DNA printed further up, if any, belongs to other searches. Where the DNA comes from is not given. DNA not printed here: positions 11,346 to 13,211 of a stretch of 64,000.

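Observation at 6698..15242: Actinobacterial-style FHA-FHA-PBP2-SEDS-Ser/Thr-kinase morphogenetic cluster in a Gram-negative, T9SS-bearing genome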

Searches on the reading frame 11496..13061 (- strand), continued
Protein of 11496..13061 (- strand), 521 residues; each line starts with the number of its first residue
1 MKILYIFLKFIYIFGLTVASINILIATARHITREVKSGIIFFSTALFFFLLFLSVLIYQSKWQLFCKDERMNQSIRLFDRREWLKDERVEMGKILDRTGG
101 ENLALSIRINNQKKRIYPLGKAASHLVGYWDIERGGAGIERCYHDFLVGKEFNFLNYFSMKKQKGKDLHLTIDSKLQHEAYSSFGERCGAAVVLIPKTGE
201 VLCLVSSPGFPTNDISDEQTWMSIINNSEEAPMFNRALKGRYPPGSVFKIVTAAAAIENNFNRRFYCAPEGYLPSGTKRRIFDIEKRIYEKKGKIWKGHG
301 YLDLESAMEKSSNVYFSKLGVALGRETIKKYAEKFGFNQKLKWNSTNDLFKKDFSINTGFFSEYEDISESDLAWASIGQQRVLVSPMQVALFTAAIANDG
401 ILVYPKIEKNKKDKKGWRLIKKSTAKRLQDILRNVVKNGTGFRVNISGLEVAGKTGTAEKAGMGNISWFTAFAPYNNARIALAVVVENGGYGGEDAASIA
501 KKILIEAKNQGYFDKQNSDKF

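Call 26: find_encoding_contigs(protein=P0031, flank=10000, max_places=2)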
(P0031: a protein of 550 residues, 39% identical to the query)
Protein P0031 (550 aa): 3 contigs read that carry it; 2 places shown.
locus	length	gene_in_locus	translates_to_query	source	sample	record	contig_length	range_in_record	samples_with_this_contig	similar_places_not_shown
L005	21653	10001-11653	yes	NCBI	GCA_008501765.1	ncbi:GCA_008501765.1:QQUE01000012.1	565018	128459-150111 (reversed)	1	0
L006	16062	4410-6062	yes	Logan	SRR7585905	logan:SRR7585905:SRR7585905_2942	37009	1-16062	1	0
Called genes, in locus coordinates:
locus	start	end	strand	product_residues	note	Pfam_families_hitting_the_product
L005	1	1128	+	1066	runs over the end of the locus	PF00629:MAM (faint), PF20773:InhA-like_MAM (faint), PF07610:DUF1573 (weak), PF15780:ASH (weak), PF22073:Cep192_D4, PF22544:HYDIN_VesB_CFA65-like_Ig, PF24507:Ig_CFAP65_4th (faint), PF13860:FlgD_ig (weak)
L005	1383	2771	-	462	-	-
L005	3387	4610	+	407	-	PF03783:CsgG, PF17680:FlgO (weak)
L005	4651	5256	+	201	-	PF13505:OMP_b-brl (weak)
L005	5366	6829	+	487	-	-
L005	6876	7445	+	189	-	-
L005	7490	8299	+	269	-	-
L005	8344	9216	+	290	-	PF12401:FhaA_N, PF16697:Yop-YscD_cpl, PF00498:FHA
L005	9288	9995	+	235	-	PF12401:FhaA_N (weak), PF16697:Yop-YscD_cpl (weak), PF00498:FHA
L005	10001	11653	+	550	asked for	PF00905:Transpeptidase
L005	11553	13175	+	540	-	PF01098:FTSW_RODA_SPOVE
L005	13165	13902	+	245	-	PF00481:PP2C, PF13672:PP2C_2, PF07228:SpoIIE (faint)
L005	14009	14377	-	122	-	-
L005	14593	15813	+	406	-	PF02321:OEP (faint)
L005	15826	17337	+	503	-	PF25917:BSH_RND (weak), PF25919:BSH_CusB, PF25973:BSH_CzcB, PF25967:RND-MFP_C (faint), PF25975:CzcB_C, PF25989:YknX_C (faint)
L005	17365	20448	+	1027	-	PF00873:ACR_tran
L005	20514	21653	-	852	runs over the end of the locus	PF13860:FlgD_ig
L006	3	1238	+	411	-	?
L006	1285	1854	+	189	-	-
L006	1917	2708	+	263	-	-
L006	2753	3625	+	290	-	PF12401:FhaA_N, PF16697:Yop-YscD_cpl, PF00498:FHA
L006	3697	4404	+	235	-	PF12401:FhaA_N (weak), PF16697:Yop-YscD_cpl (weak), PF00498:FHA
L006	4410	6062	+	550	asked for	PF00905:Transpeptidase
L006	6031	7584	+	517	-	PF01098:FTSW_RODA_SPOVE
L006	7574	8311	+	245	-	PF00481:PP2C, PF13672:PP2C_2, PF07228:SpoIIE (faint)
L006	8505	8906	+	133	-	-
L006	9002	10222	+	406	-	PF02321:OEP (faint)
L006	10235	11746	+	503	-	PF25917:BSH_RND (weak), PF25919:BSH_CusB, PF25973:BSH_CzcB, PF25967:RND-MFP_C (faint), PF25975:CzcB_C, PF25989:YknX_C (faint)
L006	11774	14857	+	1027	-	PF00873:ACR_tran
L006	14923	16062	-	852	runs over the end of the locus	PF13860:FlgD_ig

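Call 28: find_encoding_contigs(protein=P0036, flank=10000, max_places=1)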
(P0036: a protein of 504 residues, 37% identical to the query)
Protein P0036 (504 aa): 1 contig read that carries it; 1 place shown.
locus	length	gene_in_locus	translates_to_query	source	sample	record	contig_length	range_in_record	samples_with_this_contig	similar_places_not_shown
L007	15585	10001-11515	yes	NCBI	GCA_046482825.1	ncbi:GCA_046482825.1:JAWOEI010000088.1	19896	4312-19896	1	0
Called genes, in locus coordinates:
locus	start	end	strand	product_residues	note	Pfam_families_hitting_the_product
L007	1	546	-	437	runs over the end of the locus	PF25881:HH_YBHG, PF25954:Beta-barrel_RND_2, PF25967:RND-MFP_C, PF25975:CzcB_C (weak), PF25989:YknX_C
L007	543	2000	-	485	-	PF02321:OEP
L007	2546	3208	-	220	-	-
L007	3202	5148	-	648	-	PF04280:Tim44, PF05099:TerB (weak)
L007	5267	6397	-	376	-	PF13421:Band_7_1, PF01145:Band_7, PF12773:DZR, PF13240:Zn_Ribbon_1 (weak), PF13248:Zn_ribbon_3 (weak), PF12773:DZR, PF13240:Zn_Ribbon_1, PF13240:Zn_Ribbon_1, +5 more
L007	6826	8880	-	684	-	PF01926:MMR_HSR1, PF02421:FeoB_N, PF17910:FeoB_Cyto, PF07670:Gate, PF07664:FeoB_C, PF07670:Gate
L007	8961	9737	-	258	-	PF01325:Fe_dep_repress, PF02742:Fe_dep_repr_C, PF04023:FeoA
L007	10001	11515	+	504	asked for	PF21922:PBP_dimer_2 (weak), PF00905:Transpeptidase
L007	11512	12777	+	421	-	PF01098:FTSW_RODA_SPOVE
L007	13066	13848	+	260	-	-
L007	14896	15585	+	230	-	?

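Call 29: find_encoding_contigs(protein=P0073, flank=8000, max_places=1)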
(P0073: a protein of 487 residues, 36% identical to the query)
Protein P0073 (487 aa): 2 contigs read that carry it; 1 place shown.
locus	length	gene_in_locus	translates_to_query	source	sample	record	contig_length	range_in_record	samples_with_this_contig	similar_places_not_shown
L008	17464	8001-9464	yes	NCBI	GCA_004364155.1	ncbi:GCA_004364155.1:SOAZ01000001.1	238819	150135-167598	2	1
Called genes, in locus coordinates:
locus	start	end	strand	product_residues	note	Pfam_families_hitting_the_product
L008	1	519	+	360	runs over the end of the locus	PF13604:AAA_30 (faint), PF24883:NPHP3_N (faint), PF00910:RNA_helicase (faint), PF01443:Viral_helicase1 (faint), PF03266:NTPase_1 (faint), PF13173:AAA_14 (faint), PF13245:AAA_19 (faint), PF20720:nSTAND3 (weak), +1 more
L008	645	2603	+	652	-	PF00270:DEAD (faint), PF04851:ResIII, PF17757:UvrB_inter, PF27431:UvrB_3rd, PF00271:Helicase_C, PF12344:UvrB, PF02151:UVR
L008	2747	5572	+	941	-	PF00005:ABC_tran (faint), PF02463:SMC_N (faint), PF03193:RsgA_GTPase (faint), PF13191:AAA_16 (faint), PF13304:AAA_21 (faint), PF13401:AAA_22 (faint), PF17760:UvrA_inter, PF17755:UvrA_DNA-bind, +2 more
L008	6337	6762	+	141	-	PF16697:Yop-YscD_cpl, PF00498:FHA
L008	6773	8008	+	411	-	PF01098:FTSW_RODA_SPOVE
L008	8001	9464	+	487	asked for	PF03717:PBP_dimer (faint), PF21922:PBP_dimer_2, PF00905:Transpeptidase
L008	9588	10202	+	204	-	PF04307:YdjM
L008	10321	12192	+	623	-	PF01541:GIY-YIG, PF27096:UvrC_M, PF02151:UVR, PF22920:UvrC_RNaseH, PF08459:UvrC_RNaseH_dom, PF14520:HHH_5, PF12826:HHH_2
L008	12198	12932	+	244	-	PF02811:PHP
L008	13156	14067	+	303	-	PF01565:FAD_binding_4, PF02873:MurB_C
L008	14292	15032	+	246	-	PF02811:PHP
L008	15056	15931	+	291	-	PF03668:RapZ-like_N, PF22740:PapZ_C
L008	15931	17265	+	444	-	PF01933:CofD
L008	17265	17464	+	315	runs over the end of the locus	PF10298:WhiA_N, PF14527:LAGLIDADG_WhiA, PF14528:LAGLIDADG_3 (weak), PF02650:HTH_WhiA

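Call 37: find_related_loci(query=A3, collection=genome_contigs, flank=10000)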
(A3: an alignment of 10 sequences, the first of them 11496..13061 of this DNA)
Query A3 (521 aa) in genome_contigs; peptide patterns used: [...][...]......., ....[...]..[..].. (x = any residue, [..] = any of these).
600 stretches matched a pattern (row limit reached: there are more); 592 encode a relative of the query (tblastn E <= 1e-3); the best 80 are kept; 80 distinct loci.
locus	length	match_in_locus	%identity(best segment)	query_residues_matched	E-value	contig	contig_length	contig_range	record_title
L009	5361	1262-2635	36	58-513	2e-85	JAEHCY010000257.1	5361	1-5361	MAG: Chromatiaceae bacterium isolate EFPC_118 k127_7319601, whole genome shotgun sequence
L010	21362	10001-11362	34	48-504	1e-74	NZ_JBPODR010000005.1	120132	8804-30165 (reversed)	Thermoanaerobacterium thermosulfurigenes strain DSM 2229 Ga0415260_05, whole genome shotgun sequence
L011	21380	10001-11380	35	43-517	1e-71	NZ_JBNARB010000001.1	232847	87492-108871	MAG: Thermovenabulum sp. isolate Kamch4316-2DMB-04 bin21.fa-1, whole genome shotgun sequence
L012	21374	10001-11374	34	39-510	3e-71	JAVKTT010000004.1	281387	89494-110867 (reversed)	MAG: Tissierellaceae bacterium isolate MG4_MAG NODE_8_length_281387_cov_10.617945, whole genome shotgun sequence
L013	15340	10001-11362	34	47-510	4e-69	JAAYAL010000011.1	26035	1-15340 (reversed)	MAG: Gaiellales bacterium isolate AS06rmzACSIP_123 50317_AS06, whole genome shotgun sequence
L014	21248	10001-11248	33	81-504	5e-68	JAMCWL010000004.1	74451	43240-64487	MAG: Actinomycetota bacterium isolate FK_Sedi_B_Bin.58 NODE_745_length_74451_cov_4.68967, whole genome shotgun sequence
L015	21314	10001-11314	33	50-504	5e-68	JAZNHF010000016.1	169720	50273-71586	MAG: Clostridia bacterium isolate T1900044696_TS20190162.MAGScoT_cleanbin_000002 SGB_1777_k141_1493583, whole genome sho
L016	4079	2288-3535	35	74-504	7e-67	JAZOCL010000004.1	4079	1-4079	MAG: Clostridia bacterium isolate T1900044756_TS20190222.MAGScoT_cleanbin_000032 SGB_2281_k141_223905, whole genome shot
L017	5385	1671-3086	32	45-504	4e-66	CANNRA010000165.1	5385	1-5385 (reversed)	MAG: Actinobacteria bacterium isolate RH-15aug16-412 genome assembly, contig: RH-15aug16-C41585, whole genome shotgun se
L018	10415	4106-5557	34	29-515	1e-65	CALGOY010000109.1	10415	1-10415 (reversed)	MAG TPA_asm: uncultured Firmicutes bacterium isolate SRR6713629_bin.86_CONCOCT_v1.1_MAG genome assembly, contig: ERZ7949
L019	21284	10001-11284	34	79-513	6e-65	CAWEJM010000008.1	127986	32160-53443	MAG: uncultured Actinomycetes bacterium isolate MFD05942.bin.2.29 genome assembly, contig: contig_1718, whole genome sho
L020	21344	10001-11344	33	50-510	8e-65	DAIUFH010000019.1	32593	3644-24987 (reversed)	MAG TPA_asm: Tissierella sp. isolate CTOTU40462 NODE_998_length_32593_cov_8.006454, whole genome shotgun sequence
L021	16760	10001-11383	31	49-503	1e-63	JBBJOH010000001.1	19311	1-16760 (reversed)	MAG: Thermoleophilaceae bacterium isolate RDP_SRG_18 NODE_1057_length_19311_cov_14.428698, whole genome shotgun sequence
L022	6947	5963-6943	39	5-324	1e-63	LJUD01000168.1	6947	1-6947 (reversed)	MAG: bacterium SM23_31 isolate SM23_31 WORSMTZ_34451, whole genome shotgun sequence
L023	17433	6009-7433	31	38-512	2e-62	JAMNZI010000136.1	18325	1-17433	MAG: Bacillota bacterium isolate Bin_46 Bin_46_scaffold_2694, whole genome shotgun sequence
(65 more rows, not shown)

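Call 79: search_solved_structures(query=window:11496-13061:-, max_evalue=1e-20, show_alignments=1)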
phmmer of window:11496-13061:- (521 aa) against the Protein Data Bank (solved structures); distinct sequences matched with E-value up to 1e-20: 64 (the best 60 are shown).
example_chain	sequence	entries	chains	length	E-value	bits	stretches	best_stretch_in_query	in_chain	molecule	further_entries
4mnr_A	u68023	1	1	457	1.6e-52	182.1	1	84-499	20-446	Peptidoglycan glycosyltransferase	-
4ra7_A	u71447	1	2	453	1.8e-35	125.9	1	86-492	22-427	Peptidoglycan glycosyltransferase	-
4n1x_A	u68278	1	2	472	1.9e-35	125.8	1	85-492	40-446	Peptidoglycan glycosyltransferase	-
4jbf_A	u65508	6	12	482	2.2e-35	125.6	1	85-492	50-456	Peptidoglycan glycosyltransferase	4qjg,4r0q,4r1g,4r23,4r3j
8f3x_A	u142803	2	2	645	2.6e-35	125.3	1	161-512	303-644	Penicillin binding protein 5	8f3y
6g0k_A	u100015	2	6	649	5.1e-35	124.4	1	161-512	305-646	Low affinity penicillin-binding protein 5 (PBP5)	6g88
8f3h_A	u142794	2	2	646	6.8e-35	124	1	161-512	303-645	Penicillin binding protein 5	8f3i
8f3m_A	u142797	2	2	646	6.8e-35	124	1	161-512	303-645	Penicillin binding protein 5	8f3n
8f3f_A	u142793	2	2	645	1.3e-34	123.1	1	161-512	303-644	Penicillin binding protein 5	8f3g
5e31_A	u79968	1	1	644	1.5e-34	122.8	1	161-512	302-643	Penicillin binding protein 2 prime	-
5dvy_A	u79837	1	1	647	1.5e-34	122.8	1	161-512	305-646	Penicillin binding protein 2 prime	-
6c84_A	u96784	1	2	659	1.7e-34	122.7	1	161-512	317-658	Penicillin-binding protein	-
9d25_A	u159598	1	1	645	1.7e-34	122.6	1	161-512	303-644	Penicillin Binding Protein 5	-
8f3r_A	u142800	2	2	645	2.2e-34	122.3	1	161-512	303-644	Penicillin binding protein 5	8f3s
8f3o_A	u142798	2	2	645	2.3e-34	122.2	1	161-512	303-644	Penicillin binding protein 5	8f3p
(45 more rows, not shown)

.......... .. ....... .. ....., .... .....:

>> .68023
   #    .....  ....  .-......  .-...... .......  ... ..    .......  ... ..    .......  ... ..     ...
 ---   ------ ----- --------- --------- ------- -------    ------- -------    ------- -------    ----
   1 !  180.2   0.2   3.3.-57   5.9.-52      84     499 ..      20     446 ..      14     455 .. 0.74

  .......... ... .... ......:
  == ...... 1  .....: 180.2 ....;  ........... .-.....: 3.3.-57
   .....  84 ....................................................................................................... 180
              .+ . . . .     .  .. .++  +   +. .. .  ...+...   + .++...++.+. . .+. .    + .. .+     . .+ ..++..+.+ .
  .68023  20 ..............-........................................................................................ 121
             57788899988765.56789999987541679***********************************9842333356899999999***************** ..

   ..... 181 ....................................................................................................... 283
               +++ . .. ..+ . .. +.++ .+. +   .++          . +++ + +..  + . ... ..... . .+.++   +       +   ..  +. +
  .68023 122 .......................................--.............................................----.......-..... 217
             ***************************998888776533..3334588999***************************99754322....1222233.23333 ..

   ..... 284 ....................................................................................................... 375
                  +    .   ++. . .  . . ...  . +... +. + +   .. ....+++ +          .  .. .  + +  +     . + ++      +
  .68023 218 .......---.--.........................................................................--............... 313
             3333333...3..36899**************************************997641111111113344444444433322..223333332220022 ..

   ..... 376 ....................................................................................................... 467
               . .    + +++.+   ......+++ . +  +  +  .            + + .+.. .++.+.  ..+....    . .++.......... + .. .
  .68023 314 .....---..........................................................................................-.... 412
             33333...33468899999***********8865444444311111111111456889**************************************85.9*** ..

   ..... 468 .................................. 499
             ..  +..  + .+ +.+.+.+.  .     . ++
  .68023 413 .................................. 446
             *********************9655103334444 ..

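Call 80: search_protein_families(library=padloc, proteins=[window:11496-13061:-], max_evalue=0.001)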
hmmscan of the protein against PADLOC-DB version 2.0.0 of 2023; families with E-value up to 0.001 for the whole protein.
window:11496-13061:- (521 aa): 0 families

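Call 87: find_encoding_contigs(protein=P0013, flank=10000, max_places=1)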
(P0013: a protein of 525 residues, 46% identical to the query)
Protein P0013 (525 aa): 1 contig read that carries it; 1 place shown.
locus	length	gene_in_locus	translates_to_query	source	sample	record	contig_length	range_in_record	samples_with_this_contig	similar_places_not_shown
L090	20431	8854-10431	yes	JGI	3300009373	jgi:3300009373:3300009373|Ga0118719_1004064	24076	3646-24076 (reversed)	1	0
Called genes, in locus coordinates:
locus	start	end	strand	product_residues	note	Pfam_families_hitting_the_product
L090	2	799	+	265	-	?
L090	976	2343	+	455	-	PF01026:TatD_DNase, PF04055:Radical_SAM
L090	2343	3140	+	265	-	PF00398:RrnaAD, PF13649:Methyltransf_25 (weak)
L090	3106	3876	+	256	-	PF11967:RecO_N, PF02565:RecO_C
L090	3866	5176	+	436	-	PF00587:tRNA-synt_2b, PF03129:HGTP_anticodon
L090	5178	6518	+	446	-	PF01235:Na_Ala_symp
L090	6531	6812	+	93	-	PF01192:RNA_pol_Rpb6 (faint)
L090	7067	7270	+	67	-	PF13411:MerR_1, PF00376:MerR (faint)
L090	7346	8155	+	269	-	PF16697:Yop-YscD_cpl, PF00498:FHA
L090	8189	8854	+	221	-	PF16697:Yop-YscD_cpl (weak), PF00498:FHA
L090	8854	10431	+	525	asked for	PF21922:PBP_dimer_2 (weak), PF00905:Transpeptidase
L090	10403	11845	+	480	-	PF01098:FTSW_RODA_SPOVE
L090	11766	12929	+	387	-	PF13646:HEAT_2 (weak)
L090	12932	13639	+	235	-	-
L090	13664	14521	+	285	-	-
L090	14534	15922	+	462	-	PF03109:ABC1 (faint), PF07714:PK_Tyr_Ser-Thr, PF00069:Pkinase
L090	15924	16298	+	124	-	PF01242:PTPS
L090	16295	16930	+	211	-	PF04055:Radical_SAM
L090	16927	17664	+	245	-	-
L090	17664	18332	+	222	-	PF01869:BcrAD_BadFG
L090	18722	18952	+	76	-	PF13083:KH_KhpA-B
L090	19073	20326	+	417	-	PF02812:ELFV_dehydrog_N, PF00208:ELFV_dehydrog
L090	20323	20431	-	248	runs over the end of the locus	PF00005:ABC_tran, PF13304:AAA_21 (weak)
